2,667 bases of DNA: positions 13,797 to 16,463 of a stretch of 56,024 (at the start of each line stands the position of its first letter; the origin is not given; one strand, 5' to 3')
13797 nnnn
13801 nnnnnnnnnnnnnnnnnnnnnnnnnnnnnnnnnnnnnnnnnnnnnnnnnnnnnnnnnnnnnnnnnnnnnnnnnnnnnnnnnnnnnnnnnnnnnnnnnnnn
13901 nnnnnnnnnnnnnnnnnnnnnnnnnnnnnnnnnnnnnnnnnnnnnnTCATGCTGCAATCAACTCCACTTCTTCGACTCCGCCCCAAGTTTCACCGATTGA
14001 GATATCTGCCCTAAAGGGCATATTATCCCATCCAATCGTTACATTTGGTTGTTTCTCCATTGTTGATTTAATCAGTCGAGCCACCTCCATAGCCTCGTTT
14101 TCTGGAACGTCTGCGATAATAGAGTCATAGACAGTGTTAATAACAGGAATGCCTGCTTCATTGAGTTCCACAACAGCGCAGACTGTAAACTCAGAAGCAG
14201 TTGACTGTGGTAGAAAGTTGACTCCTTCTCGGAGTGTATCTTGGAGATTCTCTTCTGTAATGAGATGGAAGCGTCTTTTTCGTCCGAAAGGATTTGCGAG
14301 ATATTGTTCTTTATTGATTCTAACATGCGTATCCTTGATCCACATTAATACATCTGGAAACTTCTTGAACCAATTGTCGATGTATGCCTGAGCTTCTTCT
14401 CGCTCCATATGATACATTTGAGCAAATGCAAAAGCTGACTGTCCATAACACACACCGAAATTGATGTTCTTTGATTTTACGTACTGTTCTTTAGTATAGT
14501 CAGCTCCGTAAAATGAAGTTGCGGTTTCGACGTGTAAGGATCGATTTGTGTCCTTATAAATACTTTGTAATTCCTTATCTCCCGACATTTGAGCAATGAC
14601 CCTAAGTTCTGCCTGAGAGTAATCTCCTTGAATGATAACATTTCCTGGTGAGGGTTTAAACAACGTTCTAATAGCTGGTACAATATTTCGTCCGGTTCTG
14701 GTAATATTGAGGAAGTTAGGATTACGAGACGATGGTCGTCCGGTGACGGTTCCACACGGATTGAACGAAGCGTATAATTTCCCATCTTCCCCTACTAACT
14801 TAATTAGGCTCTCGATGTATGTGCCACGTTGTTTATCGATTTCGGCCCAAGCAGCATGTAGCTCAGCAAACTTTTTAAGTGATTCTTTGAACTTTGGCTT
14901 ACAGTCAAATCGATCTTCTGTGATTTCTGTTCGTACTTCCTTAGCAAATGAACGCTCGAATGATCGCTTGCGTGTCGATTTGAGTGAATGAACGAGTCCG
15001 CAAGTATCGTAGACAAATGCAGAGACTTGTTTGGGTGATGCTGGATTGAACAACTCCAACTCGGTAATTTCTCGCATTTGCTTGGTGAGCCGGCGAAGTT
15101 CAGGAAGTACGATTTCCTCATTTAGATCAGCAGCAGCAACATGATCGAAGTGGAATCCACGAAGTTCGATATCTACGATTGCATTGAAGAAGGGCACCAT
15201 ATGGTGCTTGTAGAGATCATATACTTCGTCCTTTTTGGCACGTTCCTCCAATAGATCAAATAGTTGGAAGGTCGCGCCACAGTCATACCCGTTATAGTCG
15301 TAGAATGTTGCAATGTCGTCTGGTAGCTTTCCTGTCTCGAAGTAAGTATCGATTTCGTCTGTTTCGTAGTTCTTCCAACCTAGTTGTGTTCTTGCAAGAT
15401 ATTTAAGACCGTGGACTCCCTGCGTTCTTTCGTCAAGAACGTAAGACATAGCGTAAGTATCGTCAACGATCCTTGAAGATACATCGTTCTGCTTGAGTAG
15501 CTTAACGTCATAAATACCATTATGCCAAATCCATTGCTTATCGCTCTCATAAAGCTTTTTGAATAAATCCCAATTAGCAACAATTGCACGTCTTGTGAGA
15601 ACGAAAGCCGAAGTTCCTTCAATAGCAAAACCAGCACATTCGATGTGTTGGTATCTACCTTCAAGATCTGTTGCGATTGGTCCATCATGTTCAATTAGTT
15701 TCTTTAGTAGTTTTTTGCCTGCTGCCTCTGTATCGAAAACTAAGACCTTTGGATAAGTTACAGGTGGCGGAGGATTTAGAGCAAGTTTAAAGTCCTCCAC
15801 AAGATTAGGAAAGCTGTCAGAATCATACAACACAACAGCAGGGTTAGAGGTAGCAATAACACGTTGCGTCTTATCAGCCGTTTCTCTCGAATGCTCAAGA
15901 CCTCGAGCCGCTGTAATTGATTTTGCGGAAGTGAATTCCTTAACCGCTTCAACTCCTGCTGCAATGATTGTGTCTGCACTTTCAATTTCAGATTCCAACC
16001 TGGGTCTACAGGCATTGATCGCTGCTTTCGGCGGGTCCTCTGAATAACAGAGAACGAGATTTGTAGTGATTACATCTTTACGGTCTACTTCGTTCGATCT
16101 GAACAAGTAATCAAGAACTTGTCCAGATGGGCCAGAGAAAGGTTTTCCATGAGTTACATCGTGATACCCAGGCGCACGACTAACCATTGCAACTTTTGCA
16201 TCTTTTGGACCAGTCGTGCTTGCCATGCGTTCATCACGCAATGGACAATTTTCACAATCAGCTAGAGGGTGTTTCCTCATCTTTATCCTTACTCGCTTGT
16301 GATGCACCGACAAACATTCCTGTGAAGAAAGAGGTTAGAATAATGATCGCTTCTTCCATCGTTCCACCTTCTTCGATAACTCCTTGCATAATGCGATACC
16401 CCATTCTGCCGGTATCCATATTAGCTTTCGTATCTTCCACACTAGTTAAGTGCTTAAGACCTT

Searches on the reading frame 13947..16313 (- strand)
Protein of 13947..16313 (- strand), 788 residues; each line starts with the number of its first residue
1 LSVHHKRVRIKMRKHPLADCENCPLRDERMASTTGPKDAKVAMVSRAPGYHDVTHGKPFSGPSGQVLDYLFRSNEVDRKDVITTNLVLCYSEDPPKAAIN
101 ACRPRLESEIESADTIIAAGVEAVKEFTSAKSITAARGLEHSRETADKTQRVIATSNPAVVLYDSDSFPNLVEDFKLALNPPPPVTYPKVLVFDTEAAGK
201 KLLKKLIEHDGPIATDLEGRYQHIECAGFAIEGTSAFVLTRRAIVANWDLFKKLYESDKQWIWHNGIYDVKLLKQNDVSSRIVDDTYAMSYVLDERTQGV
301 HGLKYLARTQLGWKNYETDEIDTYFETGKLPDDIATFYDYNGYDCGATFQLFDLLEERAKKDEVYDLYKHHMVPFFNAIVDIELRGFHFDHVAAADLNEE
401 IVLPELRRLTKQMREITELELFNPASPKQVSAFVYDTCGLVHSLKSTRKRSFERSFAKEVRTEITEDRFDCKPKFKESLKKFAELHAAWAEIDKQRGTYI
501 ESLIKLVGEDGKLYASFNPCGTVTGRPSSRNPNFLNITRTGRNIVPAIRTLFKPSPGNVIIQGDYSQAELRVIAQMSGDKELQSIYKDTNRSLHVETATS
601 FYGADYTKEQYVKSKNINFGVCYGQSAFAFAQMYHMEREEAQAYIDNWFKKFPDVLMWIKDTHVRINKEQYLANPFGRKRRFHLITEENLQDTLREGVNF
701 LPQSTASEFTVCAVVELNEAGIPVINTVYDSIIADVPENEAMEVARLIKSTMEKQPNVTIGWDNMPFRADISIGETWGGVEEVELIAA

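Call 52: search_protein_families(library=phrogs, proteins=[window:13947-16313:-], max_evalue=0.00001)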
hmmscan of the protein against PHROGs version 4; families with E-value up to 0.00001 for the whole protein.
window:13947-16313:- (788 aa): 8 families
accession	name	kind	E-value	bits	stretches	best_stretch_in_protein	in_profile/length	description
phrog_17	-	DNA, RNA and nucleotide metabolism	3.1e-120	404.2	1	32-783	473-1236/1445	DNA polymerase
phrog_2573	-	DNA, RNA and nucleotide metabolism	1e-33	117.9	1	548-777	5-274/336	DNA polymerase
phrog_5995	-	DNA, RNA and nucleotide metabolism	3e-30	106.5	1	619-780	2-178/236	DNA polymerase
phrog_12241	-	DNA, RNA and nucleotide metabolism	5.6e-20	72.7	1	249-544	186-495/502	DNA polymerase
phrog_10285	-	DNA, RNA and nucleotide metabolism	3.2e-14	53.7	1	546-663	43-168/321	DNA polymerase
phrog_15971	-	DNA, RNA and nucleotide metabolism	1.5e-11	45.1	1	378-681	13-281/376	DNA polymerase I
phrog_23226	-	DNA, RNA and nucleotide metabolism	1.9e-09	37.6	1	477-586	259-367/611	DNA polymerase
phrog_9556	-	DNA, RNA and nucleotide metabolism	1.9e-06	28.2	0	500-538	402-440/441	DNA polymerase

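Call 89: search_dna_similar(query=window:13947-16313:-, collection=phages, mode=protein, max_evalue=1e-20, max_rows=15)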
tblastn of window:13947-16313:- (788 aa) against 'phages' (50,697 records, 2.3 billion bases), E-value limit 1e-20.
Records with a match: 1679; places in all: 1680; records where one place covers at least 80% of the query: 498.
Best place of each record, by identity: <60% 1679.
By first word of the organism name: Vibrio 372; Salmonella 262; Bacillus 164; Staphylococcus 142; Escherichia 128; Enterococcus 91; Microbacterium 89; Klebsiella 78; Gordonia 68; Listeria 60; and 44 more.
By host as written in the record: - 414; Staphylococcus aureus 47; Escherichia coli 44; Listeria monocytogenes 43; Microbacterium foliorum NRRL B-24224 SEA 39; Salmonella enterica subsp. enterica serovar Enteritidis PT1 37; Vibrio harveyi BAA-1116 36; Microbacterium foliorum NRRL B-24224 36; and 349 more.
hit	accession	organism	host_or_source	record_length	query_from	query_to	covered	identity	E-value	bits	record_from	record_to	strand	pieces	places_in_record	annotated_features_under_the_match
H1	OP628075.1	Lysinibacillus phage vB_LfM_LysYB1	Lysinibacillus fusiformis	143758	79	786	90%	26.7%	3e-47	188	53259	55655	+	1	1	DNA polymerase family A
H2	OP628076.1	Lysinibacillus phage vB_LfM_LysYB2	Lysinibacillus fusiformis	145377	79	786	90%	26.7%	3e-47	188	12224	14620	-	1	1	DNA polymerase family A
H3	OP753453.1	Clostridium phage E1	Clostridium perfringens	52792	80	785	90%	26.4%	2e-47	189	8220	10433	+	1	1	DNA polymerase I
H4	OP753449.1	Clostridium phage A2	Clostridium perfringens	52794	80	785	90%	26.4%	2e-47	189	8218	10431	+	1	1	DNA polymerase I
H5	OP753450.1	Clostridium phage C2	Clostridium perfringens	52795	80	785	90%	26.4%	2e-47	189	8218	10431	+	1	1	DNA polymerase I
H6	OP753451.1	Clostridium phage H1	Clostridium perfringens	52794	80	785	90%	26.4%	2e-47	189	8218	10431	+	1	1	DNA polymerase I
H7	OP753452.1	Clostridium phage D1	Clostridium perfringens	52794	80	785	90%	26.4%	2e-47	189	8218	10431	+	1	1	DNA polymerase I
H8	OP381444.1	Clostridium phage P21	Clostridium perfringens ZWCP 21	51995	80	785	90%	26.4%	9e-47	187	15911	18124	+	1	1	hypothetical protein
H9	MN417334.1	Clostridium phage CPAS-15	Clostridium perfringens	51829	80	785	90%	26.3%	3e-47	188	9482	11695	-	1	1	DNA polymerase family A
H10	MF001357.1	Clostridium phage CP3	Clostridium perfringens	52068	80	785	90%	26.3%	5e-47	187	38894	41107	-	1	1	DNA polymerase I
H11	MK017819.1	Clostridium phage CPD4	Clostridium perfringens ATCC 13124; ...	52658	80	785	90%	26.3%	5e-47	187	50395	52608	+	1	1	DNA polymerase I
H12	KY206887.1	Clostridium phage Clo-PEP-1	Clostridium perfringens i-1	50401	80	785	90%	26.3%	6e-47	187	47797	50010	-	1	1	DNA polymerase I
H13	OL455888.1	Gordonia phage GiKK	Gordonia rubripertincta NRRL B-16540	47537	91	783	88%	26.0%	5e-37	156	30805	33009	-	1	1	48: DNA polymerase I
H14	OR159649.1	Gordonia phage Jamzy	Gordonia rubripertincta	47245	91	783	88%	26.0%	9e-37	155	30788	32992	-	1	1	48: DNA polymerase I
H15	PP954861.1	Pseudomonas phage Lebethron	Pseudomonas taiwanensis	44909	2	778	99%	23.2%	2e-29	132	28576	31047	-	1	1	DNA polymerase | dCMP deaminase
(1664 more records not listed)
